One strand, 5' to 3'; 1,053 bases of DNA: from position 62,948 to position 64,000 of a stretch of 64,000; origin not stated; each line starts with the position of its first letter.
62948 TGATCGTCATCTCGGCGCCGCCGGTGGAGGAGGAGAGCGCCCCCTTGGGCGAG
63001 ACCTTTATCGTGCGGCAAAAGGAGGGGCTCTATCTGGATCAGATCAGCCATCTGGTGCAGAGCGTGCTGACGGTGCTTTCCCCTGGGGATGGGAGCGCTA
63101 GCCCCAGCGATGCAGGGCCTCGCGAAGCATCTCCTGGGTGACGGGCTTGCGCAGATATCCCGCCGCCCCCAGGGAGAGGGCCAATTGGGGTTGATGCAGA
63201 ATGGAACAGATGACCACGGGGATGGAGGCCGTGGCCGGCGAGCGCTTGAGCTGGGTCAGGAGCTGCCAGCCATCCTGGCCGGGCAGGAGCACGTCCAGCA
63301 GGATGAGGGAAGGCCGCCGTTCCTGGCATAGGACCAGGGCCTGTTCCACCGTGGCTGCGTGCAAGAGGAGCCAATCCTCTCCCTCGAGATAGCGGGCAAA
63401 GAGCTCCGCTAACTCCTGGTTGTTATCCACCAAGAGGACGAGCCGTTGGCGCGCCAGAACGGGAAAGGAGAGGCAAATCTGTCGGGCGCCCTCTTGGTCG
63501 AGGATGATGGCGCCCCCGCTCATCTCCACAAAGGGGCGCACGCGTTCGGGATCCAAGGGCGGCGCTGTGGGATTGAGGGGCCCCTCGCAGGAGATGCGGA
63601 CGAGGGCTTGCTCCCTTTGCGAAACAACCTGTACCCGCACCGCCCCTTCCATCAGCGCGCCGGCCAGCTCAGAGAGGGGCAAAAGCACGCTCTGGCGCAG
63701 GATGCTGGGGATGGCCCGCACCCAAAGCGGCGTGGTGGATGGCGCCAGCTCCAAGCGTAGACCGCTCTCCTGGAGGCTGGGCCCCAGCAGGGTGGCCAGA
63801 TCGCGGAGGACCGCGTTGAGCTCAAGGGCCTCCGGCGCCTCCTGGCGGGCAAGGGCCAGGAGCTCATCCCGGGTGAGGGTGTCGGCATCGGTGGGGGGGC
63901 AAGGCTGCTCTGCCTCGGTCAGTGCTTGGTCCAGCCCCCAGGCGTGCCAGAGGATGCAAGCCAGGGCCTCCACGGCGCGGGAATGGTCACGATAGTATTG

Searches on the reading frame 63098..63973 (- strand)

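Call 59: search_protein_families(library=pfam, proteins=[window:63098-63973:-], max_evalue=0.01)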
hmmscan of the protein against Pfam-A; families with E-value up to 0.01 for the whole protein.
window:63098-63973:- (291 aa): 1 family
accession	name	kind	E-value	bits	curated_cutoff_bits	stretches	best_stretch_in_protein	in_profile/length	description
PF00072.30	Response_reg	-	3.8e-18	66.1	30.2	1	179-287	1-110/111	Response regulator receiver domain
